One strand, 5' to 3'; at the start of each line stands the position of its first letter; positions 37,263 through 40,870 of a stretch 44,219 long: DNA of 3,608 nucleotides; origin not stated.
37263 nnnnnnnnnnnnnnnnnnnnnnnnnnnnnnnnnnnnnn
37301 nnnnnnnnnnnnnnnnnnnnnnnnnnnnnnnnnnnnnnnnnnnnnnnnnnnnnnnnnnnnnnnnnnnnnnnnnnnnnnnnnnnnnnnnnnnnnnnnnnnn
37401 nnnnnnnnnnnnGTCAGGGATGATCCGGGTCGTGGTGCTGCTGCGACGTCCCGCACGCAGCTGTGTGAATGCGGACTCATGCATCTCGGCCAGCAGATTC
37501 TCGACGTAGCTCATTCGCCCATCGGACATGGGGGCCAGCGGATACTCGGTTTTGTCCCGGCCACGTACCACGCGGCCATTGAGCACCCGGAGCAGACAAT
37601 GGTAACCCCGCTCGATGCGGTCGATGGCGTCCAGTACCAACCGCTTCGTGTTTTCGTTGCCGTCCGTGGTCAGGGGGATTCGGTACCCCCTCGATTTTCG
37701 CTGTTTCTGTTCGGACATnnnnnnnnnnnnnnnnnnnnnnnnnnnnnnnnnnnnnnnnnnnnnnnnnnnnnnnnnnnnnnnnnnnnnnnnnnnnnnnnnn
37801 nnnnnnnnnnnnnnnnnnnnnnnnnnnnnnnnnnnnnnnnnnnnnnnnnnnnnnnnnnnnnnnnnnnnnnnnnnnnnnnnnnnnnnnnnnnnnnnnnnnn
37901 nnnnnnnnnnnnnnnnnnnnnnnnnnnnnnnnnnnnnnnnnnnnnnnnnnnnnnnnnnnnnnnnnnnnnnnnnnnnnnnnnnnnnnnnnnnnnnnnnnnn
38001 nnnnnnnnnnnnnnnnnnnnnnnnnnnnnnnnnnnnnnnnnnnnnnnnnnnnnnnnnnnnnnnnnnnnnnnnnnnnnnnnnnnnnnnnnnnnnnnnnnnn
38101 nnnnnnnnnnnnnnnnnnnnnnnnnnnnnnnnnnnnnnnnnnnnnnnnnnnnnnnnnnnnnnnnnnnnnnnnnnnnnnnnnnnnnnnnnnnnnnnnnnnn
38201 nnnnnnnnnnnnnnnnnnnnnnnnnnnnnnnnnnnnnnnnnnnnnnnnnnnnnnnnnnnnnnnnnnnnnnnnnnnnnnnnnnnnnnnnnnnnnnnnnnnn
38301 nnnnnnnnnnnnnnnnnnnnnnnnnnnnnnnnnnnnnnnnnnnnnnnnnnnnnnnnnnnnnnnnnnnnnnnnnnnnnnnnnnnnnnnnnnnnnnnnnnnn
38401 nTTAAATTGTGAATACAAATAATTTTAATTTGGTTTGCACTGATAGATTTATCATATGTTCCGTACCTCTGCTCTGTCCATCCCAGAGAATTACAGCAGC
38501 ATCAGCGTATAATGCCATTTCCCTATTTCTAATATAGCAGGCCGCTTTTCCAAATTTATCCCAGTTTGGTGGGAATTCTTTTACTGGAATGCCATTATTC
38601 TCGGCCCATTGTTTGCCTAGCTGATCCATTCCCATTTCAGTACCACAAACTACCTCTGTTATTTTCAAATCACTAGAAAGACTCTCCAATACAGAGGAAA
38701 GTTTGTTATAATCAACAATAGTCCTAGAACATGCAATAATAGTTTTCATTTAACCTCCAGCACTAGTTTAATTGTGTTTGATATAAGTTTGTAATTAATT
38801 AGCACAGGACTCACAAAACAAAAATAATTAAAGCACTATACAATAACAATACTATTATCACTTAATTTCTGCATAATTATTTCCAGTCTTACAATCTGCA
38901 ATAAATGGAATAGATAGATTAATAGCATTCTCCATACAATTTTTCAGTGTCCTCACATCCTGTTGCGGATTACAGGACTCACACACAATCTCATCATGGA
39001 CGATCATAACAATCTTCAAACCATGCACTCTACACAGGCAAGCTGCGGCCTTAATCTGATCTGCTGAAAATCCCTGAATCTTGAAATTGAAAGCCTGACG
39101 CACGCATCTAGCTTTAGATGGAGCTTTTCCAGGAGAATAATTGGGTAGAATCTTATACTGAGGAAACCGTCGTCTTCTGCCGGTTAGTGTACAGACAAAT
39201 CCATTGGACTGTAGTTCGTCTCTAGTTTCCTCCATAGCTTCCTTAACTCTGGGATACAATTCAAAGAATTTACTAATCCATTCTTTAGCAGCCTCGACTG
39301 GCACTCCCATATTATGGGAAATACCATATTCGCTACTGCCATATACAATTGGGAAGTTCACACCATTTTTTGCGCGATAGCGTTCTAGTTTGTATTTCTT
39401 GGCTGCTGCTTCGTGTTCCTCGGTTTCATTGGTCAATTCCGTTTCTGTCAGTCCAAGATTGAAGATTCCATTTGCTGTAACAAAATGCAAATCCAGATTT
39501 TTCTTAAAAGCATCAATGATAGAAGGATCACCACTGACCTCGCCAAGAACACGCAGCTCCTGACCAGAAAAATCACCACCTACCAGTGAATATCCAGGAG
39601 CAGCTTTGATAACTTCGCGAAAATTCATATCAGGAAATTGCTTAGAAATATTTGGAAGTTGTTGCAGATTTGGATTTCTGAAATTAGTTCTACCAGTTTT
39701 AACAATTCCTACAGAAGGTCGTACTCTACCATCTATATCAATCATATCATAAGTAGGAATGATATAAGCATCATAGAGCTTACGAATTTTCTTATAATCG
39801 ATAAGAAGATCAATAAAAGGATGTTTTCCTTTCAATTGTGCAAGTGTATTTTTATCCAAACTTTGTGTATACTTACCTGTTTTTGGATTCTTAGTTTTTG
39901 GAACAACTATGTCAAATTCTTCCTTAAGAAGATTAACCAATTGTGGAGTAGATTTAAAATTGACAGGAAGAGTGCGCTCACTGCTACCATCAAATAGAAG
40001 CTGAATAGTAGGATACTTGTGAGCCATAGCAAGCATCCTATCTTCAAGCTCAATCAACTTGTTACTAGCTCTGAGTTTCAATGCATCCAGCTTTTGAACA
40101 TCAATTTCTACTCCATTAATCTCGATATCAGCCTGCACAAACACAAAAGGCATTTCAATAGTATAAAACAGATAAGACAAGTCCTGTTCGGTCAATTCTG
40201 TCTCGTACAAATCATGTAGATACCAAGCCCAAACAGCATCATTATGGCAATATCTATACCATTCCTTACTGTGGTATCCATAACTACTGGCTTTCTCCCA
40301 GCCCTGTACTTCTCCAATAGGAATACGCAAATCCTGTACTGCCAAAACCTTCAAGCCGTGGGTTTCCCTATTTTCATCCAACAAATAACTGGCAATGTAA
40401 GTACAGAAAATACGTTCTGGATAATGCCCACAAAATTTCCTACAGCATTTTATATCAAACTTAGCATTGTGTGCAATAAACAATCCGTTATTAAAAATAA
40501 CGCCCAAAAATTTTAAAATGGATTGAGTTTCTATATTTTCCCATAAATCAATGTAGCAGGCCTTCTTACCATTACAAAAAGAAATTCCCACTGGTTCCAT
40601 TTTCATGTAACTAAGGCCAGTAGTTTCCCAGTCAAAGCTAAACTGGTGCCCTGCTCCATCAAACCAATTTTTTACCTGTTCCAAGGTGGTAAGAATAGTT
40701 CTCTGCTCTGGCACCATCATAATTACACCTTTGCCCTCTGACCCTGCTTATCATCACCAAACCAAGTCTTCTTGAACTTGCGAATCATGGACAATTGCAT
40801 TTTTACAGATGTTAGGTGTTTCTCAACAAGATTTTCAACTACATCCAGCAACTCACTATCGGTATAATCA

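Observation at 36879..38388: GC-rich four-ORF 'moron' with its own promoter and terminators and products of unknown family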

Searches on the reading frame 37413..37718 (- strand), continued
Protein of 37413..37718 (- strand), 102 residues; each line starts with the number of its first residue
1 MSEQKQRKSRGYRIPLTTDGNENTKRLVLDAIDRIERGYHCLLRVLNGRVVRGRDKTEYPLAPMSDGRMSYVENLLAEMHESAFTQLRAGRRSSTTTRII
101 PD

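Call 83: search_dna_similar(query=window:37413-37718:-, collection=phages, mode=protein, max_evalue=1, max_rows=12)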
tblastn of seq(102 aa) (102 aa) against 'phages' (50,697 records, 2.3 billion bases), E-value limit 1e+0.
No match.

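Call 85: find_encoding_contigs(protein=P0010, flank=10000, max_places=4)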
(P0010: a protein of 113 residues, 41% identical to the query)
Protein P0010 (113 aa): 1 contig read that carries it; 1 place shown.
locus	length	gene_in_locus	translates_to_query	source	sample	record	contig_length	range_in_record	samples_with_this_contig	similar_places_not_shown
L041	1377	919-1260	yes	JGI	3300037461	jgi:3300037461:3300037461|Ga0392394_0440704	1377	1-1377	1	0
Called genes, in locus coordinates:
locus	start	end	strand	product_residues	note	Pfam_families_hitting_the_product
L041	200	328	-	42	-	-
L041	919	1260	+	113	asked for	-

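Call 86: find_encoding_contigs(protein=P0011, flank=10000, max_places=4)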
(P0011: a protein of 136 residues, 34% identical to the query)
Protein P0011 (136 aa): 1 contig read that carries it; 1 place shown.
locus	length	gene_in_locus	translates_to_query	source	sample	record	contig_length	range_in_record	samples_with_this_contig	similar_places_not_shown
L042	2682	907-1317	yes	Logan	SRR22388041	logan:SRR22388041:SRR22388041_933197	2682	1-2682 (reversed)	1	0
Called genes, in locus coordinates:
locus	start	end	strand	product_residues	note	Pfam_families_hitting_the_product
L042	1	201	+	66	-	?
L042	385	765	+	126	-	-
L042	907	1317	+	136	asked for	-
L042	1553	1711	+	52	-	-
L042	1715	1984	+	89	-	-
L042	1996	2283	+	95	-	-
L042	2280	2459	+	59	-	-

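Call 87: find_encoding_contigs(protein=P0012, flank=10000, max_places=4)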
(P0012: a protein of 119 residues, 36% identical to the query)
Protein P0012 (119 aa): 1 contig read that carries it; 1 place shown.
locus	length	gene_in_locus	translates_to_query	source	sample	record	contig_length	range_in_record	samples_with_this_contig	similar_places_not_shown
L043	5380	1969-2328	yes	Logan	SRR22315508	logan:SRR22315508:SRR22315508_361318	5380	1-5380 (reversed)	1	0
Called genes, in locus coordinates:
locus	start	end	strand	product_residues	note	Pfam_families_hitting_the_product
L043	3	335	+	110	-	?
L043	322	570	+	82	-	-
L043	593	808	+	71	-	-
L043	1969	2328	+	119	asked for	-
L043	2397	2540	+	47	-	-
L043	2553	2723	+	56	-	-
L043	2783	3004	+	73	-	-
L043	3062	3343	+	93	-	-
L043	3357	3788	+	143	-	PF03013:Pyr_excise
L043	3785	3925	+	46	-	-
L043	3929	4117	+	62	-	-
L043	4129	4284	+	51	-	-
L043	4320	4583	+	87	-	-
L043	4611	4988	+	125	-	-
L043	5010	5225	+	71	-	-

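Call 88: find_encoding_contigs(protein=P0013, flank=10000, max_places=4)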
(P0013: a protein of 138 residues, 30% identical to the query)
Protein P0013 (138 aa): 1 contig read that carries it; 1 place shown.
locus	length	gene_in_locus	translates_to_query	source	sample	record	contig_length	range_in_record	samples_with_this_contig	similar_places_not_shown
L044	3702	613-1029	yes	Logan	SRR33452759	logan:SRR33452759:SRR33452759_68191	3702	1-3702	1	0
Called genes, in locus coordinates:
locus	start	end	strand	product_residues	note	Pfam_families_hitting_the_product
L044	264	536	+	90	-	-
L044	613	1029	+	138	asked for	-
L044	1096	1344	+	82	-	-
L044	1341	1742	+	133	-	PF10263:SprT-like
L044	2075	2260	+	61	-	-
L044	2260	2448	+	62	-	-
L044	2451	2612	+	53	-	-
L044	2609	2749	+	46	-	-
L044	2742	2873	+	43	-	-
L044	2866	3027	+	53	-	-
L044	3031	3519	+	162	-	PF17184:Rit1_C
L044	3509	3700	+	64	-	?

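Call 97: search_protein_families(library=ncbifam, max_evalue=1, proteins=[window:37413-37718:-])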
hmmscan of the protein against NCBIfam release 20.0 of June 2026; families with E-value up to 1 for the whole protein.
seq(102 aa): 0 families

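Call 98: search_protein_families(library=padloc, max_evalue=1, proteins=[window:37413-37718:-])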
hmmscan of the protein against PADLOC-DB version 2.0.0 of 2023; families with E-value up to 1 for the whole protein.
seq(102 aa): 0 families

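Call 100: find_related_loci(query=window:37413-37718:-, collection=genome_contigs, flank=5000)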
Query seq(102 aa) (102 aa) in genome_contigs; peptide patterns used: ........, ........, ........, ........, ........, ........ (x = any residue, [..] = any of these).
112 stretches matched a pattern, but none encodes a relative of the query by tblastn (E <= 1e-3).

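Call 101: find_related_loci(query=window:37413-37718:-, collection=viral_contigs, flank=5000)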
Query seq(102 aa) (102 aa) in viral_contigs; peptide patterns used: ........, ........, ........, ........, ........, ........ (x = any residue, [..] = any of these).
24 stretches matched a pattern, but none encodes a relative of the query by tblastn (E <= 1e-3).

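Call 107: search_protein_families(library=pfam, max_evalue=0.1, proteins=[L042:385-765:+, L044:264-536:+, L011:135-380:+, L043:593-808:+])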
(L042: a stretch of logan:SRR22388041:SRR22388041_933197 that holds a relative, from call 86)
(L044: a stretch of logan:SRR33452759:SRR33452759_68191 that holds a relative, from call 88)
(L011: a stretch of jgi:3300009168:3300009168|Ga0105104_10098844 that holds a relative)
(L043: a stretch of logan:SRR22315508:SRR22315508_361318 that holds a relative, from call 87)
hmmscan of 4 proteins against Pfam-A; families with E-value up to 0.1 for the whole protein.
L042:385-765:+ (126 aa): 0 families

L044:264-536:+ (90 aa): 0 families

L011:135-380:+ (81 aa): 0 families

L043:593-808:+ (71 aa): 3 families
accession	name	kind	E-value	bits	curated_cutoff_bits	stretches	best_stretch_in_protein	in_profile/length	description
PF23546.1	Zn_ribbon_TOP3B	-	3.2e-05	23.9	27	1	41-55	18-32/40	DNA topoisomerase 3-beta zinc ribbon domain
PF25164.1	CoiA_N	-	0.038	14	26.3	0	45-58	14-27/50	Competence protein CoiA, N-terminal domain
PF13408.12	Zn_ribbon_recom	-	0.084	13.7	25.3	0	6-21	2-17/58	Recombinase zinc beta ribbon domain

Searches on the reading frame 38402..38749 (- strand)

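Call 11: search_protein_families(library=pfam, max_evalue=1, proteins=[window:38402-38749:-])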
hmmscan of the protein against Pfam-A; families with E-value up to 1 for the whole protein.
window:38402-38749:- (115 aa): 1 family
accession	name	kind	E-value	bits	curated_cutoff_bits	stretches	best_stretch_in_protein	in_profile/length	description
PF10686.14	YAcAr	-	9.7e-12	45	28.2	1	1-65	1-65/66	YspA, cpYpsA-related SLOG family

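Call 12: search_protein_families(library=phrogs, max_evalue=1, proteins=[window:38402-38749:-])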
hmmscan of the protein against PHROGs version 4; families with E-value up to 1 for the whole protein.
window:38402-38749:- (115 aa): 4 families
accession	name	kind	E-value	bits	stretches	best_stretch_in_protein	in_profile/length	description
phrog_289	-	other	1.1e-25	91.4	1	1-113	23-138/500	GTP-binding domain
phrog_11222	-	unknown function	2.8e-09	38.2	1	17-106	182-271/293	-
phrog_17638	-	unknown function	0.3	11.8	1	37-67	7-36/50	-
phrog_2699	-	head and packaging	0.3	10.9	1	2-70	165-232/315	terminase large subunit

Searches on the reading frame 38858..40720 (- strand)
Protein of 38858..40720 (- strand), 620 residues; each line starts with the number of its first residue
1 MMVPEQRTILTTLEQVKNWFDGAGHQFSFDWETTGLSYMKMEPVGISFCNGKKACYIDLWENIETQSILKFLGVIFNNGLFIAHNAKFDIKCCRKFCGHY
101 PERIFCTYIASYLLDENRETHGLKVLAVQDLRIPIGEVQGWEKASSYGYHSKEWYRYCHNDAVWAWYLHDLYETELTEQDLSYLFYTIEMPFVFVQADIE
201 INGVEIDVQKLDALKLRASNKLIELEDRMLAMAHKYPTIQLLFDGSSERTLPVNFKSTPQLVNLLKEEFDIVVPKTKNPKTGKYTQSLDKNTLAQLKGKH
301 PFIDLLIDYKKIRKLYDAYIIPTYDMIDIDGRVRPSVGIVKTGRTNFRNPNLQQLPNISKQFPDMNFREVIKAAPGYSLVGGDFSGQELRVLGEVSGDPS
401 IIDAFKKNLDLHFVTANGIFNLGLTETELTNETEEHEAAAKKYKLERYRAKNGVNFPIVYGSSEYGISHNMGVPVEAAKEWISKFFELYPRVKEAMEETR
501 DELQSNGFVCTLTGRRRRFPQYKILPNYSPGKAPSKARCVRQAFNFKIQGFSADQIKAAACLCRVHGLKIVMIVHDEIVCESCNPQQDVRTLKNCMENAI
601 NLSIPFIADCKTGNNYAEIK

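Call 28: find_related_loci(query=window:38858-40720:-, collection=viral_contigs, flank=6000)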
Query window:38858-40720:- (620 aa) in viral_contigs; peptide patterns used: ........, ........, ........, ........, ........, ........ (x = any residue, [..] = any of these).
9 stretches matched a pattern; 3 encode a relative of the query (tblastn E <= 1e-3); 3 distinct loci.
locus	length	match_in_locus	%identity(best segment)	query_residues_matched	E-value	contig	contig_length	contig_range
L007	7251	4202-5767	27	82-618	2e-39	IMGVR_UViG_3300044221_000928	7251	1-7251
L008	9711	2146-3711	27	82-618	2e-39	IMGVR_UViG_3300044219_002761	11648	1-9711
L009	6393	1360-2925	27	82-618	3e-39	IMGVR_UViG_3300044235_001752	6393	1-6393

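Call 82: search_dna_similar(query=window:38858-40720:-, collection=phages, mode=protein, max_rows=12)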
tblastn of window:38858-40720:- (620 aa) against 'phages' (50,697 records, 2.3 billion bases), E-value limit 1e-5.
Records with a match: 3830; places in all: 3831; records where one place covers at least 80% of the query: 1409.
Best place of each record, by identity: <60% 3830.
By first word of the organism name: Mycobacterium 981; Vibrio 510; Staphylococcus 295; Salmonella 287; Bacillus 240; Escherichia 175; Enterococcus 118; Microbacterium 111; Klebsiella 108; Pseudomonas 100; and 97 more.
By host as written in the record: Mycobacterium smegmatis mc2 155 706; - 560; Mycobacterium smegmatis mc#155 130; Staphylococcus aureus 97; Escherichia coli 60; Microbacterium foliorum NRRL B-24224 52; Mycobacterium smegmatis mc2155 52; Listeria monocytogenes 50; and 650 more.
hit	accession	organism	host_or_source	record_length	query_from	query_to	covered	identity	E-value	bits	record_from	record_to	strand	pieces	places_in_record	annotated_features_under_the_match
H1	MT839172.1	Bacteriophage sp.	human fecal samples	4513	27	618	95%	29.9%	6e-55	207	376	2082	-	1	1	record has no annotation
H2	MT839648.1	Bacteriophage sp.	human fecal samples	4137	27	618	95%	29.5%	2e-57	215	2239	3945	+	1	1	record has no annotation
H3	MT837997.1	Bacteriophage sp.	human fecal samples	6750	27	618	95%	29.5%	1e-53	204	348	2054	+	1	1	record has no annotation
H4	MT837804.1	Bacteriophage sp.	human fecal samples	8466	26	618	96%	28.5%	9e-52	198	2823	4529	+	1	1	record has no annotation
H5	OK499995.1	Serratia phage vB_SmaS_Tlacuache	Serratia marcescens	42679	8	614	98%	27.1%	3e-27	124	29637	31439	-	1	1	hypothetical protein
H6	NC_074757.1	Serratia phage vB_SmaS_Tlacuache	Serratia marcescens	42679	8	614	98%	27.1%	3e-27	124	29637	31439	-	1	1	hypothetical protein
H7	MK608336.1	Serratia phage Serbin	Serratia marcescens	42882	8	614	98%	26.9%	3e-27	124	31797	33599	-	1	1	DNA polymerase I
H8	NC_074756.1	Serratia phage Serbin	Serratia marcescens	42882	8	614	98%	26.9%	3e-27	124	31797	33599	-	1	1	DNA polymerase I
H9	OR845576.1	Escherichia phage ECO95 1-6-1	Escherichia coli O157:H7 ATCC 43895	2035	27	616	95%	27.7%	5e-44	172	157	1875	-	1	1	record has no annotation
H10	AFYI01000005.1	Salmonella enterica subsp. enterica serovar Infantis str. ...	Homo sapiens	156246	27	616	95%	27.7%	6e-43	172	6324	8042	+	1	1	DNA-directed DNA polymerase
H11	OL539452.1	Serratia phage vB_SmaS_Opt-155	Serratia marcescens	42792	8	614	98%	26.8%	6e-27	122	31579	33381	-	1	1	putative DNA polymerase I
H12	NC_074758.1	Serratia phage vB_SmaS_Opt-155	Serratia marcescens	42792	8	614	98%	26.8%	6e-27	122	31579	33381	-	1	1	putative DNA polymerase I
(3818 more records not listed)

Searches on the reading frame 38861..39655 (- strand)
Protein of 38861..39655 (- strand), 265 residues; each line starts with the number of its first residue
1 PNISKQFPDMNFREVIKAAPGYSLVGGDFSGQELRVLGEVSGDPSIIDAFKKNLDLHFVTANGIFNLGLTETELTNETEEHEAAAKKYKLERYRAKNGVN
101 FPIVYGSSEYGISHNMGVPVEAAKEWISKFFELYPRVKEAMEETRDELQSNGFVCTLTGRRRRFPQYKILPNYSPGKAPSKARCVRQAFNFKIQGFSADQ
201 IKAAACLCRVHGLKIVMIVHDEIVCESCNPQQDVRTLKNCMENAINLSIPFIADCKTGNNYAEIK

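Call 53: find_related_loci(query=A2, collection=metagenome_contigs, flank=5000)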
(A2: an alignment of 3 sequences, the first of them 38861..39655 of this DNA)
Query A2 (265 aa) in metagenome_contigs; peptide patterns used: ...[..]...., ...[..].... (x = any residue, [..] = any of these).
269 stretches matched a pattern; 27 encode a relative of the query (tblastn E <= 1e-3); 27 distinct loci.
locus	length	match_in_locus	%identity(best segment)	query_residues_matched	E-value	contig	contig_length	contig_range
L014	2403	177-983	65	1-265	7e-124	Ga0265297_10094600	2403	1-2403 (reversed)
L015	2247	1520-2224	64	1-235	5e-111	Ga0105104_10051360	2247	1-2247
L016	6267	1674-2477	51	1-265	2e-93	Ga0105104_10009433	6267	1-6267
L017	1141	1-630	64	58-265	4e-96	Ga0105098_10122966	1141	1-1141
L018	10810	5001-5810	53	1-265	7e-89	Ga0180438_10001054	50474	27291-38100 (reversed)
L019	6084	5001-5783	51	1-265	4e-85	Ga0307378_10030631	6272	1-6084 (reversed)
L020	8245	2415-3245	50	1-265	4e-83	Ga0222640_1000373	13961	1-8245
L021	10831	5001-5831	50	1-265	4e-83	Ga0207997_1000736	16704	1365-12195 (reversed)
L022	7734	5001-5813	48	1-265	6e-80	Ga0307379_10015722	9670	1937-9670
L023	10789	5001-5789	44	1-263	5e-73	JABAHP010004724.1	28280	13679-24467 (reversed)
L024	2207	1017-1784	43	1-256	1e-65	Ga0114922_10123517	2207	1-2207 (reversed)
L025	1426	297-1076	43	1-260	1e-66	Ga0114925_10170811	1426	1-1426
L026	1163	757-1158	44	24-157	5e-37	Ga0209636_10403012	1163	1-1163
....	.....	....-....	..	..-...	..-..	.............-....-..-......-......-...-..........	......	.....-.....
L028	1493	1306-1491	58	1-62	6e-20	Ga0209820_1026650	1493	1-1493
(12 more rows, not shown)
